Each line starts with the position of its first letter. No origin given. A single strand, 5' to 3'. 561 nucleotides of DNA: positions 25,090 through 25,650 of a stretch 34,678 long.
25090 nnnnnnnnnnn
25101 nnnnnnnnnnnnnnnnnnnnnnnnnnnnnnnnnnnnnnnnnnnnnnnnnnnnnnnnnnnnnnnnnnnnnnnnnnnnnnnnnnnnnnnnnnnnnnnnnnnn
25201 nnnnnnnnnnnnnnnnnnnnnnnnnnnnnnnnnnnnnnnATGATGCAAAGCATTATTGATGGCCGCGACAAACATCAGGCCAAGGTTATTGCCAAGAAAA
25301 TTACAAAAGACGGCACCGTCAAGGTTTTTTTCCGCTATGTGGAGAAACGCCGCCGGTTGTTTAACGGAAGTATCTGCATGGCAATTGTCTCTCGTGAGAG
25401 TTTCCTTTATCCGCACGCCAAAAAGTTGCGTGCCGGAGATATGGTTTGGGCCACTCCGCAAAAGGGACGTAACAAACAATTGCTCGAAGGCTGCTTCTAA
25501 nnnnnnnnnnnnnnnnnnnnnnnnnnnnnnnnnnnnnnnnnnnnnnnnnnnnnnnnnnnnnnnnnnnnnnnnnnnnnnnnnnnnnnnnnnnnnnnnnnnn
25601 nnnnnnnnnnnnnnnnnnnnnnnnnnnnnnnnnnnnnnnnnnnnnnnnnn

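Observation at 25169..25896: Tandem duplicated orphan small-protein genes with an invariant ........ block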

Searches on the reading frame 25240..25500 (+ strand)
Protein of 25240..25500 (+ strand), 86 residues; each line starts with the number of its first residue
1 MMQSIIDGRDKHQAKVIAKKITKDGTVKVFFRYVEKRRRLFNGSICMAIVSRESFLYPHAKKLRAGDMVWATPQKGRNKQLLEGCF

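Call 6: search_protein_families(library=pfam, proteins=[window:25240-25500:+], max_evalue=0.1)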
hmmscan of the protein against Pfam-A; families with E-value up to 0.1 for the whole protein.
window:25240-25500:+ (86 aa): 0 families

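Call 7: search_protein_families(library=ncbifam, proteins=[window:25240-25500:+], max_evalue=0.1)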
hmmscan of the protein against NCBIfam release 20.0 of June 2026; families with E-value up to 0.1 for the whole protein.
window:25240-25500:+ (86 aa): 0 families

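Call 8: search_protein_families(library=phrogs, proteins=[window:25240-25500:+], max_evalue=0.1)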
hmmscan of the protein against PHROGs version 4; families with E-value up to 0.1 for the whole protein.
window:25240-25500:+ (86 aa): 0 families

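Call 10: find_homologous_proteins(query=A1, max_evalue=0.01)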
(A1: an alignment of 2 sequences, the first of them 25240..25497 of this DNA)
Query A1 (2 sequences) (86 aa, profile of the alignment): 4 proteins with E <= 0.01 among 6 candidates.
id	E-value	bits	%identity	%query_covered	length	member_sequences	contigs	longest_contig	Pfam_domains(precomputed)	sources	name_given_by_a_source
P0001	2.1e-53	197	36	84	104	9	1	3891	-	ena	-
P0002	1.5e-39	152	94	100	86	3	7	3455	-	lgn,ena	-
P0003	1.2e-38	149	88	100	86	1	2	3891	-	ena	-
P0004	3.5e-33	132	79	99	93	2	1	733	-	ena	-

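Call 12: find_encoding_contigs(protein=P0001, flank=10000)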
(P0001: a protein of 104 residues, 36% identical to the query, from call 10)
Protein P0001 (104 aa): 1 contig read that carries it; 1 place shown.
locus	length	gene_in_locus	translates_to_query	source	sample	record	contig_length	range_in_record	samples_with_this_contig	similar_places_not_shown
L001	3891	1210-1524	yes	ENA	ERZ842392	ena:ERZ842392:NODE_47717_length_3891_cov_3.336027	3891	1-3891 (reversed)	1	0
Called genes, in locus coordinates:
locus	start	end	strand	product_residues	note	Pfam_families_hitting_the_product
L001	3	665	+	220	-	?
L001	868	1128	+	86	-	-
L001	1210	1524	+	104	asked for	-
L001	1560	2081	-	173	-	-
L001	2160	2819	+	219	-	-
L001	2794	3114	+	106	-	PF05164:ZapA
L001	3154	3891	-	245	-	?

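Call 13: find_encoding_contigs(protein=P0002, flank=10000)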
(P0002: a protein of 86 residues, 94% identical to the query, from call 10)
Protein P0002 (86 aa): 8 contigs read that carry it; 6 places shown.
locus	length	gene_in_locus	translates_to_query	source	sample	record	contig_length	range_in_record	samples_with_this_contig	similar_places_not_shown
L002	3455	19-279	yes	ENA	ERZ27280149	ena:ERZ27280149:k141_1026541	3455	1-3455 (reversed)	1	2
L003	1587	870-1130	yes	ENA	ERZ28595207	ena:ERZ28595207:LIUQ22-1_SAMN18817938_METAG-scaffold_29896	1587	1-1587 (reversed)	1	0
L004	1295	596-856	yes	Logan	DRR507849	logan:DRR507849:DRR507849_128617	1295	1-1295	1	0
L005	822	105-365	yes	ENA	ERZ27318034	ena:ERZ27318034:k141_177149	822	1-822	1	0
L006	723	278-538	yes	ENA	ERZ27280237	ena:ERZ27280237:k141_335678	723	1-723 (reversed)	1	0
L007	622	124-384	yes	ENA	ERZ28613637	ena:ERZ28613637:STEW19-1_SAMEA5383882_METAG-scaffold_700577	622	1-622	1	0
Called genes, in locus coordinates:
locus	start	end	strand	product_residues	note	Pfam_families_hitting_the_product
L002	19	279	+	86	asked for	-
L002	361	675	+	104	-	-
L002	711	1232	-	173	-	-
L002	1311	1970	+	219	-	-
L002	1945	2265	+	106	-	PF05164:ZapA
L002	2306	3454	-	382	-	?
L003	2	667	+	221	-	?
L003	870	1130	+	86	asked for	-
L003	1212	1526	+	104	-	-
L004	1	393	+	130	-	?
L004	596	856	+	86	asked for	-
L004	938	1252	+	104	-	-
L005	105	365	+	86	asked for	-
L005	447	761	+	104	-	-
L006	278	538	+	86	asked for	-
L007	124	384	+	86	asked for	-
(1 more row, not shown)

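Call 16: find_related_loci(query=A2, collection=genome_contigs, flank=10000)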
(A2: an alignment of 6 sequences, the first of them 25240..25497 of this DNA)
Query A2 (86 aa) in genome_contigs; peptide patterns used: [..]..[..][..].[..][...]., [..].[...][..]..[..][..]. (x = any residue, [..] = any of these).
108 stretches matched a pattern, but none encodes a relative of the query by tblastn (E <= 1e-3).

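Call 22: search_protein_representatives(alignment_id=A2)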
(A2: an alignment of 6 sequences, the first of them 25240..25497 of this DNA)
Query: 6 sequences, 89 profile positions. Proteins with E-value up to 0.001 (for the whole library): 4; up to 1e-10: 2; up to 1e-30: 1. The best 4 are listed.
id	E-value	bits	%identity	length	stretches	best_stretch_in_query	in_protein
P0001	4.4e-37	142.2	-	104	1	1-89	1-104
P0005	1.5e-25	105.2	-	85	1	2-86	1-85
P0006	2.4e-06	43.7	-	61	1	2-50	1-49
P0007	1.6e-04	37.8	-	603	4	35-72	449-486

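Call 24: find_encoding_contigs(protein=P0005, flank=10000)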
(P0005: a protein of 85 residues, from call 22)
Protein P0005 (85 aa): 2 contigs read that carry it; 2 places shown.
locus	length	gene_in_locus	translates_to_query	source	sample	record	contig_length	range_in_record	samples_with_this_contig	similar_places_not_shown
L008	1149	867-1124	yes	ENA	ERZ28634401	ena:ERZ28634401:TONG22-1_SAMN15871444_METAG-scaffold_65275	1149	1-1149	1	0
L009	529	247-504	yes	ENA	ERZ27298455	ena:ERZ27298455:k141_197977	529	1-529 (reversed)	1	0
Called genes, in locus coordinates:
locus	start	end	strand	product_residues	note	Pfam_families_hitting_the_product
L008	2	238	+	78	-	?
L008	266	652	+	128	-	-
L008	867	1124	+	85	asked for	-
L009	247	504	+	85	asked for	-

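Call 25: find_encoding_contigs(protein=P0006, flank=10000)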
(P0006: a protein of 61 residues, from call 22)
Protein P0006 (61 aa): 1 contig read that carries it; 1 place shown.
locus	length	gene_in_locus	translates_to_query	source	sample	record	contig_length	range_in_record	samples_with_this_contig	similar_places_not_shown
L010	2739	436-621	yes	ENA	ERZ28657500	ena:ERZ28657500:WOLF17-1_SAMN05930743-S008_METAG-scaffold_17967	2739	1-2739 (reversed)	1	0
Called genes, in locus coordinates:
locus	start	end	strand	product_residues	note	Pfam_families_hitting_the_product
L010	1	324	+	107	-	?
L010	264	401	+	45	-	-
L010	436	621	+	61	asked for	-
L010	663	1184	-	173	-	-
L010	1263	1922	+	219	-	-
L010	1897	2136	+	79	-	PF05164:ZapA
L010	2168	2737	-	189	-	?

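Call 32: find_related_loci(query=A4, collection=metagenome_contigs, flank=10000)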
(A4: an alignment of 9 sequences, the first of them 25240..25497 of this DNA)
Query A4 (86 aa) in metagenome_contigs; peptide patterns used: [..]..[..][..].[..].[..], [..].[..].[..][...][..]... (x = any residue, [..] = any of these).
147 stretches matched a pattern, but none encodes a relative of the query by tblastn (E <= 1e-3).

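Call 33: find_related_loci(query=A4, collection=viral_contigs, flank=10000)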
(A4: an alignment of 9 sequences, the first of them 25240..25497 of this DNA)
Query A4 (86 aa) in viral_contigs; peptide patterns used: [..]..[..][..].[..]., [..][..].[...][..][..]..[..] (x = any residue, [..] = any of these).
46 stretches matched a pattern, but none encodes a relative of the query by tblastn (E <= 1e-3).

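Call 39: predict_structure(alignment_id=A5)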
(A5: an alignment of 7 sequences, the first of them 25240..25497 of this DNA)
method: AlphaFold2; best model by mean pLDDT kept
length: 86 residues; sequences in the alignment: 7
mean_pLDDT: 74.9   pTM: 0.67
mean pLDDT of the five models: 74.9, 74.6, 72.0, 72.0, 70.1
residues with pLDDT >= 90: 23; 70-90: 34; 50-70: 19; < 50: 10
segments of 3 or more residues with pLDDT < 50: 1-8
pLDDT, mean of each block of 10 residues (from residue 1): 42 88 92 67 75 88 90 68 57
secondary structure, 60 per line:
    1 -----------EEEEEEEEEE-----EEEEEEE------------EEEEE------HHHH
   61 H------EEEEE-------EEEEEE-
elements in order: E12-21 E27-33 E46-50 H57-61 E68-72 E80-85

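Call 43: fold_search(model_id=the predicted structure, library=pdb)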
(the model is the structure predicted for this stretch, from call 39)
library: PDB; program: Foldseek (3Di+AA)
matches with E <= 10: 871; with E <= 0.001: 0
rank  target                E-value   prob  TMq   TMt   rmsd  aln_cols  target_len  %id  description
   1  1u5k_A                2.2e-02  0.99  0.45  0.19   5.2        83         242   17  Recombinational repair protein RecO (released 2004-10-26)
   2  5d8f_B                3.0e-02  0.90  0.38  0.32   5.8        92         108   14  crystal structure of SSB and ssDNA complex from homo sapiens (released 2016-08-17)
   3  2n3s_MODEL_1_A        3.9e-02  1.00  0.58  0.67   3.5        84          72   13  NMR Assignments and structure of Translation initiation factor IF-1 from Burkholderia thailandensis E264. (released 2015-06-24)
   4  4ql5_B                4.2e-02  1.00  0.57  0.71   3.1        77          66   16  Crystal structure of translation initiation factor IF-1 from Streptococcus pneumoniae TIGR4 (released 2014-07-02)
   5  1w3s_A                4.7e-02  1.00  0.50  0.22   3.8        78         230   13  The crystal structure of RecO from Deinococcus radiodurans. (released 2005-02-23)
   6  3eiv_D                4.7e-02  0.90  0.41  0.37   5.3        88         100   16  Crystal Structure of Single-stranded DNA-binding protein from Streptomyces coelicolor (released 2009-09-08)
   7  1u5k_B                4.9e-02  0.92  0.41  0.18   6.7        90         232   17  Recombinational repair protein RecO (released 2004-10-26)
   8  8oo7_F                5.2e-02  0.99  0.47  0.12   5.5        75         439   12  CryoEM Structure INO80core Hexasome complex composite model state1 (released 2023-07-26)
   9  4jcv_E                6.2e-02  0.90  0.39  0.19   5.4        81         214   16  Crystal structure of the RecOR complex in an open conformation (released 2013-08-07)
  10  5d8e_C                6.2e-02  0.75  0.36  0.31   6.3        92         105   14  crystal structure of SSB from homo sapiens (released 2016-08-17)
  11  5d8f_A                6.5e-02  0.80  0.37  0.31   6.4        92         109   14  crystal structure of SSB and ssDNA complex from homo sapiens (released 2016-08-17)
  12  6fhs_F                6.9e-02  0.98  0.47  0.12   5.5        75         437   12  CryoEM Structure of INO80core (released 2018-04-25)
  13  6bhx_B                7.3e-02  0.54  0.35  0.32   7.9        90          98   13  B. subtilis SsbA with DNA (released 2018-12-19)
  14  6tmf_a                7.8e-02  0.99  0.52  0.64   4.4        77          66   18  Structure of an archaeal ABCE1-bound ribosomal post-splitting complex (released 2020-02-12)
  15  3amu_A                7.8e-02  0.98  0.51  0.14   4.7        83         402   12  Crystal structure of the TiaS-tRNA(Ile2)-AMPCPP-agmatine complex (released 2011-10-19)
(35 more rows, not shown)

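Call 56: find_homologous_proteins(query=A8, max_evalue=0.01)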
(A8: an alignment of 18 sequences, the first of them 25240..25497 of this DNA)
Query A8 (18 sequences) (86 aa, profile of the alignment): 17 proteins with E <= 0.01 among 161 candidates.
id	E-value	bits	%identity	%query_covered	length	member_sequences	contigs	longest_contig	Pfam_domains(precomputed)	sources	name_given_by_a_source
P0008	5.0e-27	112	47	17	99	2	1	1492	-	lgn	-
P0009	1.3e-23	101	25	58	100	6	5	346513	-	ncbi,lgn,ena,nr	ncbi:MAG: hypothetical protein IKN71_06460 [Alphaproteobacteria bacterium]|nr:hypothetical protein [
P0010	5.6e-22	96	50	9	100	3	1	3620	-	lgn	-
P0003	1.7e-21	94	88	100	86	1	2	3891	-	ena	-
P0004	3.2e-20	90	79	99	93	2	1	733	-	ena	-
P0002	8.2e-20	89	94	100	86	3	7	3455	-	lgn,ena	-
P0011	1.7e-19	88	33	14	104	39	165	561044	-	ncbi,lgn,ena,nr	ncbi:MAG: hypothetical protein MR350_04725 [Alphaproteobacteria bacterium]|nr:hypothetical protein [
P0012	3.1e-19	87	33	14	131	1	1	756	-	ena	-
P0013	7.7e-19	86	22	58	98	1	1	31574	-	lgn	-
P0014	1.5e-17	81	29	16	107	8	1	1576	-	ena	-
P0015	1.5e-17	81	30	70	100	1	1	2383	-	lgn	-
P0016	1.1e-16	79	28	67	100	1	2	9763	-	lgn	-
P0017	3.3e-16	77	29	77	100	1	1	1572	-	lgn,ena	-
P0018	1.4e-15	75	-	-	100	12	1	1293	-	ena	-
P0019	2.1e-14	71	38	15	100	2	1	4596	-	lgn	-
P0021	6.4e-14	70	-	-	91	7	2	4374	-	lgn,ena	-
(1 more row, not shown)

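Call 62: search_protein_families(library=padloc, proteins=[window:25240-25497:+, P0008, P0009, P0011, P0021], max_evalue=0.1)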
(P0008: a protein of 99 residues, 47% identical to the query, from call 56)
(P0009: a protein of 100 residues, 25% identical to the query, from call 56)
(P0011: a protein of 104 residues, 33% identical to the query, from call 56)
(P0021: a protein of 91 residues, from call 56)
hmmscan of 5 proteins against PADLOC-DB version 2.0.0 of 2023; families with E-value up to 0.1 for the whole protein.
window:25240-25497:+ (86 aa): 0 families

P0008 (99 aa): 0 families

P0009 (100 aa): 0 families

P0011 (104 aa): 0 families

P0021 (91 aa): 0 families

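Call 83: search_dna_similar(query=window:25240-25497:+, collection=plasmids, mode=protein, max_evalue=0.01, max_rows=5)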
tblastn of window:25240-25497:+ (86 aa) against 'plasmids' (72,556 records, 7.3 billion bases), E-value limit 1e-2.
No match.
